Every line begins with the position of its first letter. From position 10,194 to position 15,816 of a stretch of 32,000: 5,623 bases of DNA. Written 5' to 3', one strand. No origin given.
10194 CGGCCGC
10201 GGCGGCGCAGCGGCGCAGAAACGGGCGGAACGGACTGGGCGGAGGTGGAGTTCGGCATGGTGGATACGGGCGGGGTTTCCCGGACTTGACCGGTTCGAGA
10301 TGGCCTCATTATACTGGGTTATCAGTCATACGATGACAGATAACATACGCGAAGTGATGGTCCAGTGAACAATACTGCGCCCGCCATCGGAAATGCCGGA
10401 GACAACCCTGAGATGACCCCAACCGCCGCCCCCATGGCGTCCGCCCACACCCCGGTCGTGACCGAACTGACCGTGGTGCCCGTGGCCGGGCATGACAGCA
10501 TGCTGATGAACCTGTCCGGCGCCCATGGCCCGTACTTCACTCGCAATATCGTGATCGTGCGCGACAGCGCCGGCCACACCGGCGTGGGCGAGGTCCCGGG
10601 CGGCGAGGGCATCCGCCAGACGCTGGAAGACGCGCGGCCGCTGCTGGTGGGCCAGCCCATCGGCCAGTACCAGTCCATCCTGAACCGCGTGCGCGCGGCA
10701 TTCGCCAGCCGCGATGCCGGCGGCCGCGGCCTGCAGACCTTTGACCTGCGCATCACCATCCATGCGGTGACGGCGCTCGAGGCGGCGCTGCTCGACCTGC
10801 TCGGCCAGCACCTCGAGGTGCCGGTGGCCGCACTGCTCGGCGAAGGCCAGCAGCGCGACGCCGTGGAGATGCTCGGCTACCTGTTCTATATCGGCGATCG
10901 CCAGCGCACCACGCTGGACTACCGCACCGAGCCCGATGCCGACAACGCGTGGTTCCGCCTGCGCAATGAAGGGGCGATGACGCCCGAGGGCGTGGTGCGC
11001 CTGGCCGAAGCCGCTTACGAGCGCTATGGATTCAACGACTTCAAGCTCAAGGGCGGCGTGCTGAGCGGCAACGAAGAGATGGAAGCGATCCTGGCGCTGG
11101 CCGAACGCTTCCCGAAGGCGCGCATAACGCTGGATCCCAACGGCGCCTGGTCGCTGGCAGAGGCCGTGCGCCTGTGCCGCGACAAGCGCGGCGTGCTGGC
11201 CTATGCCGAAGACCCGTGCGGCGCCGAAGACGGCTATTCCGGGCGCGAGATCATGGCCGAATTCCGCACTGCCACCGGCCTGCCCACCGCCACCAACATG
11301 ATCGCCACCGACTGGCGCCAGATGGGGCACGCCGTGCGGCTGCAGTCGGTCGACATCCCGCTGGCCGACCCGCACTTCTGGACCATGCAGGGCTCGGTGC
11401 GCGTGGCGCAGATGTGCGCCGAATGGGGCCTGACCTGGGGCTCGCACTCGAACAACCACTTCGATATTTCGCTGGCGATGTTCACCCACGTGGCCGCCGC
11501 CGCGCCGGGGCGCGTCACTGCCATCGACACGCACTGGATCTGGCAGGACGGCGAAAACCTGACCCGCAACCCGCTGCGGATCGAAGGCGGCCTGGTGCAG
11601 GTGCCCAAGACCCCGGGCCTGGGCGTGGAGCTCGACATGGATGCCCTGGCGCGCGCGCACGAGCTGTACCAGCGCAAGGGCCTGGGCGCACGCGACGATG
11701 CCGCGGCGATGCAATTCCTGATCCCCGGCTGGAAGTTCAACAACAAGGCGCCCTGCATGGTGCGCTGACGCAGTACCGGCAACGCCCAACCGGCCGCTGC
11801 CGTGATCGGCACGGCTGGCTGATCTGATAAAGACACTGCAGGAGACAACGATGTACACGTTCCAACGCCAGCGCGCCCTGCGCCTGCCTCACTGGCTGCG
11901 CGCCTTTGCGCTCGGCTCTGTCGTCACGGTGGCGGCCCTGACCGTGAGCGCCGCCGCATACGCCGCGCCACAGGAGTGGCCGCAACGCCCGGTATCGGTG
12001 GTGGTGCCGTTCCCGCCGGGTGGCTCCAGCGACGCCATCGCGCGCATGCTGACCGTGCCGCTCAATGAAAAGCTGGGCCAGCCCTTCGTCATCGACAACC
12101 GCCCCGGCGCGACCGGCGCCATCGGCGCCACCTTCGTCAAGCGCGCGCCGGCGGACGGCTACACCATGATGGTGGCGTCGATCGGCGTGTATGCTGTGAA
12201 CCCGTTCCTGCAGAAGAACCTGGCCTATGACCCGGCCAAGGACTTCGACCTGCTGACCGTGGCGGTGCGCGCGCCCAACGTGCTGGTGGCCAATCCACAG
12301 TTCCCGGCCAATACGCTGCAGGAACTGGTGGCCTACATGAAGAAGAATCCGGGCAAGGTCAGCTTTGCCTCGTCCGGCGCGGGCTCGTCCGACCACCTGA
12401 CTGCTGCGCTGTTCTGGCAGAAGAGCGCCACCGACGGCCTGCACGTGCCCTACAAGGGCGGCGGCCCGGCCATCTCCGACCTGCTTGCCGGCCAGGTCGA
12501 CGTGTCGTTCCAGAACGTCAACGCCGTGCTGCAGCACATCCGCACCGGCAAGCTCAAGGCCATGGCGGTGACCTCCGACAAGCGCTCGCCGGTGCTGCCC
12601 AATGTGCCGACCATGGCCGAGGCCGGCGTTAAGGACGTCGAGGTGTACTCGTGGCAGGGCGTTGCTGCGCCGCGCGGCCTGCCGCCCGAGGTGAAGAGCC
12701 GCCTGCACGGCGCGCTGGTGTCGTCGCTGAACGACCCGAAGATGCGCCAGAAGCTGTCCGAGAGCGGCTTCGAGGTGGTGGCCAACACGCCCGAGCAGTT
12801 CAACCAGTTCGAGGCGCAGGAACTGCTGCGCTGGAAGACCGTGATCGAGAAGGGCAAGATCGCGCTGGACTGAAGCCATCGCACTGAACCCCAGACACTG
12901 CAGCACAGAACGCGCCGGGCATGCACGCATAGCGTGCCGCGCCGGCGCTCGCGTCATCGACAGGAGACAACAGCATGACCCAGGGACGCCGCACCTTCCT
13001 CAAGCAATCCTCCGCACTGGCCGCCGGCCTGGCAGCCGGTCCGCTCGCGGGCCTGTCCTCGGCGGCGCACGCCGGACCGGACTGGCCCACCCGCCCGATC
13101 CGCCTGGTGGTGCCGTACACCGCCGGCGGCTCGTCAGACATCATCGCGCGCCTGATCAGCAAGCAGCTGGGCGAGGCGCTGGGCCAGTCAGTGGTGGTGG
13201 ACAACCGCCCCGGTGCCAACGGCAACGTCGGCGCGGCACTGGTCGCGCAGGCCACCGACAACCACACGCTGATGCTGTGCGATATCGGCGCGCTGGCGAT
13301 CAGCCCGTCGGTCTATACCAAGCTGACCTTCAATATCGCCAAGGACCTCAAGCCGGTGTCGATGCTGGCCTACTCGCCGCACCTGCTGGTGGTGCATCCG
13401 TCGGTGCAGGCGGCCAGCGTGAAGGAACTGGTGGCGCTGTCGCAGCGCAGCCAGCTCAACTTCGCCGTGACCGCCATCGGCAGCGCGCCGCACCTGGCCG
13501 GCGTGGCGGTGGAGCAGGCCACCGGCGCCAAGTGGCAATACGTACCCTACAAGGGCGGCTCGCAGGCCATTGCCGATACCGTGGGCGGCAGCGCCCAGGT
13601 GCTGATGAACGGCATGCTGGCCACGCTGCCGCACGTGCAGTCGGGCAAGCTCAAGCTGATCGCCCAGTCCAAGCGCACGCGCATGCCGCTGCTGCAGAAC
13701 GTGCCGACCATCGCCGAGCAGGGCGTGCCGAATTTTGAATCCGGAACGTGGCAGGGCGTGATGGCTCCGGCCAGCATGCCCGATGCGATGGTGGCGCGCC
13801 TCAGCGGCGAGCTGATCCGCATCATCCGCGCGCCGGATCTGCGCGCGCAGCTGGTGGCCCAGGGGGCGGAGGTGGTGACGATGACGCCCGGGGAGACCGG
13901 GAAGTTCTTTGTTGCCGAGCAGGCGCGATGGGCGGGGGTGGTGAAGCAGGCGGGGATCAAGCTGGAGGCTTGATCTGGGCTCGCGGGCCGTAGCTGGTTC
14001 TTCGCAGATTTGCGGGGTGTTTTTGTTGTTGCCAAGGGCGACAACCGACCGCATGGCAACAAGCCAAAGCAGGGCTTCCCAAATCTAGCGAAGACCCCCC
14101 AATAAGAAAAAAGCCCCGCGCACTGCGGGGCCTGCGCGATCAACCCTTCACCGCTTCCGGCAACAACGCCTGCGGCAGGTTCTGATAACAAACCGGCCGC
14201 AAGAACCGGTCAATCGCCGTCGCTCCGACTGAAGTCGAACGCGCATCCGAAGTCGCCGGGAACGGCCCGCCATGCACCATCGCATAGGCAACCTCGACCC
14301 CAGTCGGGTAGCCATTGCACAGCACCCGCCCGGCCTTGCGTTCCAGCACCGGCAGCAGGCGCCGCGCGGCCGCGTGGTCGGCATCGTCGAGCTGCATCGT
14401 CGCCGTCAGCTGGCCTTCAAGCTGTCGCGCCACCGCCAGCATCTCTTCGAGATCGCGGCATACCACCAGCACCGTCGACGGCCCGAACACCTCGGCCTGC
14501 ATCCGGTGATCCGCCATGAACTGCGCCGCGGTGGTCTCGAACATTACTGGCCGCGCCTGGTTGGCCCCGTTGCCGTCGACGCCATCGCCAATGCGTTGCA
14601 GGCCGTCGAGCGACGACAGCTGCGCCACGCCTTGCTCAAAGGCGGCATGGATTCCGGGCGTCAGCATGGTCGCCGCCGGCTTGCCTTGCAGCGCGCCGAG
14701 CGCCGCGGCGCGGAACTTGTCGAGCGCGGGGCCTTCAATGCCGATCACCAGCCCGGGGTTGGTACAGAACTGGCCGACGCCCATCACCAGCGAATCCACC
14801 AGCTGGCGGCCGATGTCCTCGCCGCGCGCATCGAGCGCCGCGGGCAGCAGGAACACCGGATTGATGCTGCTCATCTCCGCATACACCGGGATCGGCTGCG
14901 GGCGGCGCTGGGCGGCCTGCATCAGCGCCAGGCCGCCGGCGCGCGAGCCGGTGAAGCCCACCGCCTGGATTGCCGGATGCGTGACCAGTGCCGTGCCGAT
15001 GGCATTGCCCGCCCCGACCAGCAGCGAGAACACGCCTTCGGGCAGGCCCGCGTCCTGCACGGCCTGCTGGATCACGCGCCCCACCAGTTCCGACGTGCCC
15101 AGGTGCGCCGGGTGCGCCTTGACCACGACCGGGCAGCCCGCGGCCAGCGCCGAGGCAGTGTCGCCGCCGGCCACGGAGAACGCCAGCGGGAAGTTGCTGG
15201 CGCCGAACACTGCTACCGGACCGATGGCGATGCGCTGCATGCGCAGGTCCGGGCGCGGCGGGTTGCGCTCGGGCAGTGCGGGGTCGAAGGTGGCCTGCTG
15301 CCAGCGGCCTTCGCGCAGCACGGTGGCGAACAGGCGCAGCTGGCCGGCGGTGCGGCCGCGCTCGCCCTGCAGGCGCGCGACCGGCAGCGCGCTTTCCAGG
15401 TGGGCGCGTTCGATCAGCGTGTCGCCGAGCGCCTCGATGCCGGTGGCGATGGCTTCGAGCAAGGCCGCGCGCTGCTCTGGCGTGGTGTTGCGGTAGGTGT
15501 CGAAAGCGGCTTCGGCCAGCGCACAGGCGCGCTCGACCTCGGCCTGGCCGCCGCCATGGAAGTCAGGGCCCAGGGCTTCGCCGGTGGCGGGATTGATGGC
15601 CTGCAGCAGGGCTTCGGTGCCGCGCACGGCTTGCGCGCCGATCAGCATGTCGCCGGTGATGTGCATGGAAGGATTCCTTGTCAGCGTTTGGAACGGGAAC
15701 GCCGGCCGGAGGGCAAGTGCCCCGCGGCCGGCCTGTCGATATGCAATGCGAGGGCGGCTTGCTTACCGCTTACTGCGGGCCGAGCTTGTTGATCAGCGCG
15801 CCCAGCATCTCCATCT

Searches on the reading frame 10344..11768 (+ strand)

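Call 7: search_protein_families(library=pfam, proteins=[window:10344-11768:+], max_evalue=0.001)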
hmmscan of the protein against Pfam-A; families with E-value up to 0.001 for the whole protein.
window:10344-11768:+ (474 aa): 2 families
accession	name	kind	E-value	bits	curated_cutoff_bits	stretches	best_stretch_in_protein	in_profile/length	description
PF13378.12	MR_MLE_C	-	3.4e-46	158.1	29.4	1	217-434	2-219/219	Enolase C-terminal domain-like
PF02746.21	MR_MLE_N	-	2.4e-05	25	22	1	69-166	28-117/117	Mandelate racemase / muconate lactonizing enzyme, N-terminal domain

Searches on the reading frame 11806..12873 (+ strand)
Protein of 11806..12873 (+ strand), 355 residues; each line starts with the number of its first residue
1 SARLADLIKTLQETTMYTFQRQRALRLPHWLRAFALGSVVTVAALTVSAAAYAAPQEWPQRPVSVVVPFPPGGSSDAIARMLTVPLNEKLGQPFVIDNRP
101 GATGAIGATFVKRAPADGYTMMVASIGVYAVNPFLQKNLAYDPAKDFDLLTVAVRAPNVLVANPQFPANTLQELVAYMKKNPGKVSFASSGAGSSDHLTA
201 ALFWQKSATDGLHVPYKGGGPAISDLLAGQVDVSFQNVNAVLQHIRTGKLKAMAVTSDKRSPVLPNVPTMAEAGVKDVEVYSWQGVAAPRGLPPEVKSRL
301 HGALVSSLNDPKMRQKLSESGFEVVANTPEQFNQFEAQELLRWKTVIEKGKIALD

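Call 7: search_protein_families(library=pfam, proteins=[window:11806-12873:+], max_evalue=0.001)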
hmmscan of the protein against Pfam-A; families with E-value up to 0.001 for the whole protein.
window:11806-12873:+ (355 aa): 1 family
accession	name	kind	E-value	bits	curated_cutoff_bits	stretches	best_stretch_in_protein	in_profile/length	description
PF03401.19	TctC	-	1.1e-80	271.6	27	1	78-349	1-271/274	Tripartite tricarboxylate transporter family receptor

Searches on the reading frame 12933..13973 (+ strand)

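Call 7: search_protein_families(library=pfam, proteins=[window:12933-13973:+], max_evalue=0.001)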
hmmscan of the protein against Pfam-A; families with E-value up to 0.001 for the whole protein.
window:12933-13973:+ (346 aa): 1 family
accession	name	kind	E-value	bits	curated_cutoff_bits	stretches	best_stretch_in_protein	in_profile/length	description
PF03401.19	TctC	-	5e-50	171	27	1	71-341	1-273/274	Tripartite tricarboxylate transporter family receptor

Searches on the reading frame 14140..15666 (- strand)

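Call 7: search_protein_families(library=pfam, proteins=[window:14140-15666:-], max_evalue=0.001)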
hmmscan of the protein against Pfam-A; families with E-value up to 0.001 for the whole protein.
window:14140-15666:- (508 aa): 1 family
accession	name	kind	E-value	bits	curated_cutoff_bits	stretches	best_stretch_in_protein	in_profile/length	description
PF00171.27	Aldedh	-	3.4e-50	171.4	23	1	21-466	9-436/461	Aldehyde dehydrogenase family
